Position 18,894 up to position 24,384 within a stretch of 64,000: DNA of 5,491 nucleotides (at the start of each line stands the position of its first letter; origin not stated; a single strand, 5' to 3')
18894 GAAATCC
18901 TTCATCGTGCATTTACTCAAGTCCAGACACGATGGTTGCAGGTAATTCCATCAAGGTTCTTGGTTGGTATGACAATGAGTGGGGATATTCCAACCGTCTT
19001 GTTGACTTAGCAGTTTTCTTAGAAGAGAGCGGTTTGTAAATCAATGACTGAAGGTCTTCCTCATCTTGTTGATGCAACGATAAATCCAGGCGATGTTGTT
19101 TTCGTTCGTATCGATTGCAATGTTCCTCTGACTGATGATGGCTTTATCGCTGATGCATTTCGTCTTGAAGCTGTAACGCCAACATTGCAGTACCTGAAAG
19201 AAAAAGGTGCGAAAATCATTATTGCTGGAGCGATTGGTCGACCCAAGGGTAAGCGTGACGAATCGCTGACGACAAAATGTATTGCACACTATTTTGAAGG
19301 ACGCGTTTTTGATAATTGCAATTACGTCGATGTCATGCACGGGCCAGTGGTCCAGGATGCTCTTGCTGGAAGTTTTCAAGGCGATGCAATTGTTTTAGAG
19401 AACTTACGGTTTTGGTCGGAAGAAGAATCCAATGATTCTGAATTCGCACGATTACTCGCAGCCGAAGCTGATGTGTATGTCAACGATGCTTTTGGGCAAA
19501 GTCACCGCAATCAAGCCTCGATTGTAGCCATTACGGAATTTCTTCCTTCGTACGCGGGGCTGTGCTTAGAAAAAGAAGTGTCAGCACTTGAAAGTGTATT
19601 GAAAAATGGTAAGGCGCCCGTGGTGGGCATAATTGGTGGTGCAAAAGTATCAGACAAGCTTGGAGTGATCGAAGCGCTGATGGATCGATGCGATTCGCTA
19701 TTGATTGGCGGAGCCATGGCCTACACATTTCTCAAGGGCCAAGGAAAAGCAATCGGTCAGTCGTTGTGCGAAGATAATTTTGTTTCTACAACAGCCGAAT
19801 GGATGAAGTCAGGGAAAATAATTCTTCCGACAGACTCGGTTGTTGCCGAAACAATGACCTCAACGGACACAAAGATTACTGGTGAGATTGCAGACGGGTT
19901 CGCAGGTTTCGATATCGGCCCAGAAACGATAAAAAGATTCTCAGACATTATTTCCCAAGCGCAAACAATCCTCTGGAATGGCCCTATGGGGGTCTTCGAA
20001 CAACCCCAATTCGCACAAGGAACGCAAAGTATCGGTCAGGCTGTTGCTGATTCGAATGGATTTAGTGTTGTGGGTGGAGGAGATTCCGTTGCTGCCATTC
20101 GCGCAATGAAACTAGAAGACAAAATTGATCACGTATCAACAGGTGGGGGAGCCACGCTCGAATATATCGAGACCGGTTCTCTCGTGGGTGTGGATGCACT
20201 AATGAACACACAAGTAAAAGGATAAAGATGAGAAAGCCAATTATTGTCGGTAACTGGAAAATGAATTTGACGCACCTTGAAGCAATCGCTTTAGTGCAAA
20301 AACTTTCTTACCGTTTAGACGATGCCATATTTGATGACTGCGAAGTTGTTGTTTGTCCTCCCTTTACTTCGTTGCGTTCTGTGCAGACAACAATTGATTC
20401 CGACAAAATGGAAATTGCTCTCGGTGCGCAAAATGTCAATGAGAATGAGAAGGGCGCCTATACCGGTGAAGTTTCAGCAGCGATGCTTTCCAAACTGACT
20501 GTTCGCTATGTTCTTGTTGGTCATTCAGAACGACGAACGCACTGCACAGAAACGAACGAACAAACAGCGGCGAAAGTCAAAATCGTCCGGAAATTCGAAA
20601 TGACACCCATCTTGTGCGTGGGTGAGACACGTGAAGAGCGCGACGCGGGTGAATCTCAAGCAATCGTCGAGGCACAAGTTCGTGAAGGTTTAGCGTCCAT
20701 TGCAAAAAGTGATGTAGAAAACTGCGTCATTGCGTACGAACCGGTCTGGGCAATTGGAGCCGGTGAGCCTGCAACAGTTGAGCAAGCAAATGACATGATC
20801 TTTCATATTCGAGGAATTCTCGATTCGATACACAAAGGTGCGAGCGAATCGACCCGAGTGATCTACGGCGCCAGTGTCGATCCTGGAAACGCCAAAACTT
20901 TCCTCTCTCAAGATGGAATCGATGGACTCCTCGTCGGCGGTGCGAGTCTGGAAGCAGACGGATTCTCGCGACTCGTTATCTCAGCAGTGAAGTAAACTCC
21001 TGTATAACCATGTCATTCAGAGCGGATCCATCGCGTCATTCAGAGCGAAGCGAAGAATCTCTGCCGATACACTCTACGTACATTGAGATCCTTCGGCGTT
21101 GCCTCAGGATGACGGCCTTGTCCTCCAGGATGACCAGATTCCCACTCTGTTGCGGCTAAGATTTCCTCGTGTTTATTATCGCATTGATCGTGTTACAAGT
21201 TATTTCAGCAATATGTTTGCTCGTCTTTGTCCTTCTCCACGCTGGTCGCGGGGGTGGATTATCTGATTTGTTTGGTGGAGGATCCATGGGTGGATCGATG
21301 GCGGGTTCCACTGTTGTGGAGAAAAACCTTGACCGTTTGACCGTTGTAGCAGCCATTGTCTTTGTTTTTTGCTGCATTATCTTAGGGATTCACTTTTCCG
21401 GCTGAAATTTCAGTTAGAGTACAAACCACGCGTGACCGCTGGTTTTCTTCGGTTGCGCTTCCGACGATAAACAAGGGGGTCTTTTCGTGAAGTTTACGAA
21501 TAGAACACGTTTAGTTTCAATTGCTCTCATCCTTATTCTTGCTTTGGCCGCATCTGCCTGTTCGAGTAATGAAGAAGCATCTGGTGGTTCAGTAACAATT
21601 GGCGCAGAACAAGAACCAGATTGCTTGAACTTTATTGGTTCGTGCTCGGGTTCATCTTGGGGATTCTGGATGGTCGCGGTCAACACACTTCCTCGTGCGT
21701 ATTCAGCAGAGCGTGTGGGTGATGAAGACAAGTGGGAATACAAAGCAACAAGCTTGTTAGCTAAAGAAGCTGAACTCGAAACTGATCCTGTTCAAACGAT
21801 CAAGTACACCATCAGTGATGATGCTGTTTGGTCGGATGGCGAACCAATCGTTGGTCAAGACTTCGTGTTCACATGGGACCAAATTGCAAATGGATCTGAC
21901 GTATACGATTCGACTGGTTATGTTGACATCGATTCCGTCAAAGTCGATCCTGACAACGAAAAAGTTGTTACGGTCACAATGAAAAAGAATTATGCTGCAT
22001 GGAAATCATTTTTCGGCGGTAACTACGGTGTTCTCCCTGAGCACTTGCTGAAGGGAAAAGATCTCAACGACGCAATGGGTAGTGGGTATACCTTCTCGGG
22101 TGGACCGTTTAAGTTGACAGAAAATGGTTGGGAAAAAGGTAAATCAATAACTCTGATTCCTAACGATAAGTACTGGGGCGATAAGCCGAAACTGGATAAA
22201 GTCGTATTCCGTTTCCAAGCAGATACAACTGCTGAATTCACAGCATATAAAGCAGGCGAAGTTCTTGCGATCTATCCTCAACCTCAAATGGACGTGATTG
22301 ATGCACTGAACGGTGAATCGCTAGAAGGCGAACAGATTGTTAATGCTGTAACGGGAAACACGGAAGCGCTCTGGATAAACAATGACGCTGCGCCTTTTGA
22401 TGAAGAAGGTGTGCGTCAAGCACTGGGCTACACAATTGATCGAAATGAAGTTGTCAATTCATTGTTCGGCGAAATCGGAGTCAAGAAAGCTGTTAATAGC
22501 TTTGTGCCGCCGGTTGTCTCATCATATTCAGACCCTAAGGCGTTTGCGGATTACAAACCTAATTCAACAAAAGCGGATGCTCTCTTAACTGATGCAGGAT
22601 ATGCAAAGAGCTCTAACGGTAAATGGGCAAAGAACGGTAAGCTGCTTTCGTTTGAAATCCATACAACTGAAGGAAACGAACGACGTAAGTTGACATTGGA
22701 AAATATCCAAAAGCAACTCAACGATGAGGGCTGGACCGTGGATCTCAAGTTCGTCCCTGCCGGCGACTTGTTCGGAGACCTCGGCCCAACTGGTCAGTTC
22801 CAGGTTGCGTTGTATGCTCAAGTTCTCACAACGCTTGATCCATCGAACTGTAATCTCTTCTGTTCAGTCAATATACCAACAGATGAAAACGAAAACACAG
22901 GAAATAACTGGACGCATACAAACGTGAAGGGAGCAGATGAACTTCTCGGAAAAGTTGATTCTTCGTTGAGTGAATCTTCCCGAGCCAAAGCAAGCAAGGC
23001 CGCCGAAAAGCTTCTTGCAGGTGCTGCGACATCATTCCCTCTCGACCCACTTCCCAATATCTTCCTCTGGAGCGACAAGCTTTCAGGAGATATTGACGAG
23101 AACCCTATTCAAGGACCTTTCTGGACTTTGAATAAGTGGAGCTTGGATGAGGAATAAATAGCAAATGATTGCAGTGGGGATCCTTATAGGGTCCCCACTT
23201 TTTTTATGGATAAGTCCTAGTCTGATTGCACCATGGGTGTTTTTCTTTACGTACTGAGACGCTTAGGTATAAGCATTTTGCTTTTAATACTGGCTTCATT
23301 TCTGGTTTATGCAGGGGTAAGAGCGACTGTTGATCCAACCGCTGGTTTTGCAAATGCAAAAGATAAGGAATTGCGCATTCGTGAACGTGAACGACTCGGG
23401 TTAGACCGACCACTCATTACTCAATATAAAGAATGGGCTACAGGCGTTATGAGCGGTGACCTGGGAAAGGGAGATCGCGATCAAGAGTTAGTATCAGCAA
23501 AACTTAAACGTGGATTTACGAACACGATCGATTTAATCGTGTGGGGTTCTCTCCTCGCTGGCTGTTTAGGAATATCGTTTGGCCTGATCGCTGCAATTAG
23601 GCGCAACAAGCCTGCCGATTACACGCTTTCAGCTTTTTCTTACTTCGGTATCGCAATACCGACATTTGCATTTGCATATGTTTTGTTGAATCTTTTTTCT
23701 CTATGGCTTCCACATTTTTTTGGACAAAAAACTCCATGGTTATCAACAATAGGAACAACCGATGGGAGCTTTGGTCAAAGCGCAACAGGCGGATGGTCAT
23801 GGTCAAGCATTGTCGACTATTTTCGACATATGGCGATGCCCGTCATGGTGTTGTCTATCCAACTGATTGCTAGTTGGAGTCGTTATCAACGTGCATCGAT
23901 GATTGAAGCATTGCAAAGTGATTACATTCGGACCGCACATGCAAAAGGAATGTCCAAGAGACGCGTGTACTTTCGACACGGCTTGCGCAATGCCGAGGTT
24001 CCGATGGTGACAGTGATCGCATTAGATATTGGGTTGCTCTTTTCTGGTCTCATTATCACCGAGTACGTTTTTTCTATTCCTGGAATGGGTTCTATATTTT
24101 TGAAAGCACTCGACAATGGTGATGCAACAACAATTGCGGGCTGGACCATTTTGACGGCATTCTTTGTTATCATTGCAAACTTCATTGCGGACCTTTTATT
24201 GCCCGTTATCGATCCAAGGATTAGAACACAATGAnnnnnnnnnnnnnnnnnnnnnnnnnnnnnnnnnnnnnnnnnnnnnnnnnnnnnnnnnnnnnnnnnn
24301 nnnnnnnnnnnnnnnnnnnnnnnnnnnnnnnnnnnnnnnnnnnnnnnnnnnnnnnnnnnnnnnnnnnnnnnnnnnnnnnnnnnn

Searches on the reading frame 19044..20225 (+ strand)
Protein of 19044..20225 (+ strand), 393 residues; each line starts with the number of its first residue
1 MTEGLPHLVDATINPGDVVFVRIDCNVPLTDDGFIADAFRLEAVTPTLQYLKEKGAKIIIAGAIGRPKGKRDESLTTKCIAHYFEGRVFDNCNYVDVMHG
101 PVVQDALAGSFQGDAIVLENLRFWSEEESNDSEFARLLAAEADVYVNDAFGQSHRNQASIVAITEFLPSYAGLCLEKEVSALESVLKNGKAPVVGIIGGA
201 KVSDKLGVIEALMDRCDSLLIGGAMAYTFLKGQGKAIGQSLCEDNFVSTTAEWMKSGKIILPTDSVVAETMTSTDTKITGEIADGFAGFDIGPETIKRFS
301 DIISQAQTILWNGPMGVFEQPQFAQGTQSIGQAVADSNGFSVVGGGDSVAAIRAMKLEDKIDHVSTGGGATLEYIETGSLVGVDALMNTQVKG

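Call 35: search_protein_families(library=ncbifam, proteins=[window:19044-20225:+])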
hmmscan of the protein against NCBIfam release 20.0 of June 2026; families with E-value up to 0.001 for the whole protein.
window:19044-20225:+ (393 aa): 1 family
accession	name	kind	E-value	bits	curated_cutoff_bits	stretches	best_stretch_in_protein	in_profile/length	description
NF010569.0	PRK13962.1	equivalog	1.1e-125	420.3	883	1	16-391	13-396/645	bifunctional phosphoglycerate kinase/triosephosphate isomerase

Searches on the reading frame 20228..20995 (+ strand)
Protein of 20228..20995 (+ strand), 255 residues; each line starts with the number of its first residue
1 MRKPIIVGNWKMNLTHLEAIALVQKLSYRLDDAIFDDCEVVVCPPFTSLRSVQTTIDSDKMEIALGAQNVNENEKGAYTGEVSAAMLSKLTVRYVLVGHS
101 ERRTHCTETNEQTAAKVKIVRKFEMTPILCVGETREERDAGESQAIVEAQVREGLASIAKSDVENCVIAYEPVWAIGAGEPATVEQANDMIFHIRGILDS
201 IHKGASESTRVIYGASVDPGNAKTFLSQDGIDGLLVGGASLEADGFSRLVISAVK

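Call 17: find_related_loci(query=window:20228-20995:+, collection=genome_contigs, flank=10000)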
Query window:20228-20995:+ (255 aa) in genome_contigs; peptide patterns used: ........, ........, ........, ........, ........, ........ (x = any residue, [..] = any of these).
599 stretches matched a pattern (row limit reached: there are more); 581 encode a relative of the query (tblastn E <= 1e-3); the best 80 are kept; 80 distinct loci.
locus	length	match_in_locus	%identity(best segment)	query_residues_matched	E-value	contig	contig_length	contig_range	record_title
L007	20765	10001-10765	78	1-255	4e-140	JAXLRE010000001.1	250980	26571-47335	MAG: Acidimicrobiia bacterium isolate STL-ACT1 C1.252.fa-1, whole genome shotgun sequence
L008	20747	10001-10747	55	2-250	1e-84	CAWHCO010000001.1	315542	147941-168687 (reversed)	MAG: uncultured bacterium isolate MFD02923.bin.2.53 genome assembly, contig: contig_12686, whole genome shotgun sequence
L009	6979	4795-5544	52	2-250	3e-83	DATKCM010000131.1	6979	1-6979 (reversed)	MAG TPA_asm: Acidimicrobiia bacterium isolate SMAG_U14446 k141_3509337, whole genome shotgun sequence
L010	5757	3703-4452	53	2-250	2e-82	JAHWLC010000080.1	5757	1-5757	MAG: Actinomycetota bacterium isolate 0813_bin9 NODE_80_length_5757_cov_4.706039, whole genome shotgun sequence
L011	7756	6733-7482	52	1-250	7e-82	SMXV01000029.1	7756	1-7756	MAG: Acidobacteria bacterium isolate N075bin75 k141_629631, whole genome shotgun sequence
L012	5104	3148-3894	54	2-250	1e-81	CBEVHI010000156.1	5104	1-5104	MAG TPA_asm: uncultured bacterium isolate SRR13309659_concoct_16 genome assembly, contig: ERZ26778719.1346, whole genome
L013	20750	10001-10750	52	2-250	8e-82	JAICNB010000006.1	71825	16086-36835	MAG: Acidimicrobiia bacterium isolate OF_bin.16 k141_1482845_length_71825_cov_10.0595, whole genome shotgun sequence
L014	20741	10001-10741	53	2-247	3e-81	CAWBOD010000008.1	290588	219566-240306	MAG: uncultured Acidimicrobiia bacterium isolate MFD09206.bin.2.201 genome assembly, contig: contig_25256, whole genome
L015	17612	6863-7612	52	2-250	2e-80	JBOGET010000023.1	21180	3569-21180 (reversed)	MAG: Acidimicrobiia bacterium isolate M3-S_metabat2.bin.293 k127_4152670, whole genome shotgun sequence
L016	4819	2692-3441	54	2-250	1e-80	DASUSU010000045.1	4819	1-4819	MAG TPA_asm: Acidimicrobiia bacterium isolate SMAG_U1744 k141_788375, whole genome shotgun sequence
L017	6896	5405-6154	52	2-250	1e-80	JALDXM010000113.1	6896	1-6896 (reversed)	MAG: Actinomycetota bacterium isolate MCT-CON-17 NODE_2098_length_6896_cov_3.201286, whole genome shotgun sequence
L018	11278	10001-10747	52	2-250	7e-79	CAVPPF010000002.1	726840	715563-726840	MAG: uncultured Actinomycetota bacterium isolate MFD09964.bin.1.235 genome assembly, contig: contig_21646, whole genome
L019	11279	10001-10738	53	2-247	1e-78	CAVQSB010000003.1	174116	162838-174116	MAG: uncultured Actinomycetota bacterium isolate MFD09964.bin.2.47 genome assembly, contig: contig_28710, whole genome s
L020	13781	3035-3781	51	2-250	3e-78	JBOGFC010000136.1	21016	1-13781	MAG: Acidimicrobiia bacterium isolate M3-B2_metabat2.bin.49 k127_349607, whole genome shotgun sequence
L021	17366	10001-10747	53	2-250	6e-79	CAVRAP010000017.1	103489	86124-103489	MAG: uncultured Actinomycetota bacterium isolate MFD03551.bin.1.83 genome assembly, contig: contig_56718, whole genome s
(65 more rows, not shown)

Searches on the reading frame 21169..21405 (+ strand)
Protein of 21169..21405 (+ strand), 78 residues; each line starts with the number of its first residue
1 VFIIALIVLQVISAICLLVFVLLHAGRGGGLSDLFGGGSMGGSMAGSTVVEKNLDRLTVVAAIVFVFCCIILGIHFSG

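Call 35: search_protein_families(library=ncbifam, proteins=[window:21169-21405:+])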
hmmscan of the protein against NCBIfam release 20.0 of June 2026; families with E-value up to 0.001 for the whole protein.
window:21169-21405:+ (78 aa): 1 family
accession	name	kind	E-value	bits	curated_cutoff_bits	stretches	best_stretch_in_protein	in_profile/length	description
TIGR00810.1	secG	equivalog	1.5e-18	66.6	30.85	1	4-74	2-71/73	preprotein translocase subunit SecG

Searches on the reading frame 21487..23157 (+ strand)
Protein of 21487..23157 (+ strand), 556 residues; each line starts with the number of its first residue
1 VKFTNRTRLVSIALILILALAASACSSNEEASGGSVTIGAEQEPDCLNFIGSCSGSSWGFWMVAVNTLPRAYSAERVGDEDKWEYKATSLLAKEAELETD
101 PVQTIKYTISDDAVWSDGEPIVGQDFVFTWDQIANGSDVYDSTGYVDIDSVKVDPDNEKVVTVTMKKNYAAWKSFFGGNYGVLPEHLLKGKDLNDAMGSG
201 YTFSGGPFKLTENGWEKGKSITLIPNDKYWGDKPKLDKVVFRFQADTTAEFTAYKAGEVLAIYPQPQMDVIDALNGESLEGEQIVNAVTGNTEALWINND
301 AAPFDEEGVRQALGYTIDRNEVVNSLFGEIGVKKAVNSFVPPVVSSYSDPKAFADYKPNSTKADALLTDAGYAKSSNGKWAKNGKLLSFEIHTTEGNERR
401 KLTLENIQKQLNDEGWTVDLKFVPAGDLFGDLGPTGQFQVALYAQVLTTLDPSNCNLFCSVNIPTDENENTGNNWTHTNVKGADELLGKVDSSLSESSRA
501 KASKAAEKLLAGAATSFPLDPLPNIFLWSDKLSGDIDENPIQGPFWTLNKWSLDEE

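Call 11: search_protein_families(library=pfam, proteins=[window:21487-23157:+])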
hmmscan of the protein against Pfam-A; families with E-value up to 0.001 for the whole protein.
window:21487-23157:+ (556 aa): 1 family
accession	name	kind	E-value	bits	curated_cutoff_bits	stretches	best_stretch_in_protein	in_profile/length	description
PF00496.27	SBP_bac_5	-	2.2e-56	192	32.4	1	90-454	5-355/368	Bacterial extracellular solute-binding proteins, family 5 Middle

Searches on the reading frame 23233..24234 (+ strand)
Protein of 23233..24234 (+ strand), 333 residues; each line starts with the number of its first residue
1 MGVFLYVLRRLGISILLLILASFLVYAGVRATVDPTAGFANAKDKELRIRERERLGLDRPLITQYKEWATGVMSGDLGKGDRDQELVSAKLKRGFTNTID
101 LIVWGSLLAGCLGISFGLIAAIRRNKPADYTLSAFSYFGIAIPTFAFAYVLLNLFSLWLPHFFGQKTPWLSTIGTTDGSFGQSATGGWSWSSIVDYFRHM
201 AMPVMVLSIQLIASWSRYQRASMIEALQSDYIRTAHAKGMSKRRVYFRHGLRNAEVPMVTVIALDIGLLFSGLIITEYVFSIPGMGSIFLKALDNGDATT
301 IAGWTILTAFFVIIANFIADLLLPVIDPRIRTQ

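Call 60: search_protein_families(library=ncbifam, proteins=[window:23233-24234:+], max_evalue=1e-10)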
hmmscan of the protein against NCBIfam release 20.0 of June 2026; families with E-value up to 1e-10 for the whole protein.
window:23233-24234:+ (333 aa): 12 families
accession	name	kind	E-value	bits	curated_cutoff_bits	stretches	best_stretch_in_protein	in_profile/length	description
NF045472.1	Opp4B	equivalog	5.1e-64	216.6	450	1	5-331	3-319/319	oligopeptide ABC transporter permease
NF045470.1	Opp2B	equivalog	1.8e-59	201.4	350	1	48-331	44-300/300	nickel ABC transporter permease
NF045471.1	Opp3B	equivalog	6e-54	183.5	480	2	195-332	167-304/308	oligopeptide ABC transporter permease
TIGR02789.1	nickel_nikB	equivalog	5.5e-52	177.1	447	2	197-332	173-308/314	nickel ABC transporter permease subunit NikB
NF045469.1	Opp1B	equivalog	1.3e-51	176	380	2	195-331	172-307/307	nickel/cobalt ABC transporter permease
NF008161.0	PRK10914.1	equivalog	7.5e-51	173.3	590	1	5-332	3-337/339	dipeptide ABC transporter permease DppB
NF011661.0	PRK15081.1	equivalog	3.1e-49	168.1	463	2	186-332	159-305/306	glutathione ABC transporter permease GsiC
NF007008.0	PRK09471.1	equivalog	2.3e-47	162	388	1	15-331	16-305/306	oligopeptide ABC transporter permease OppB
NF007677.0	PRK10352.1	equivalog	1.1e-43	149.5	433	2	196-332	172-308/314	nickel ABC transporter permease subunit NikB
NF011690.0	PRK15110.1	equivalog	2.6e-35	122.4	432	1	61-328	40-311/321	putrescine export ABC transporter permease SapB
NF043081.1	MMSYN1_0165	equivalog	7.5e-33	114.1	350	1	80-331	160-385/388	oligopeptide ABC transporter permease OppB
NF011712.0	PRK15133.1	subfamily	8e-28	97.4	445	1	43-331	81-360/364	microcin C ABC transporter permease YejB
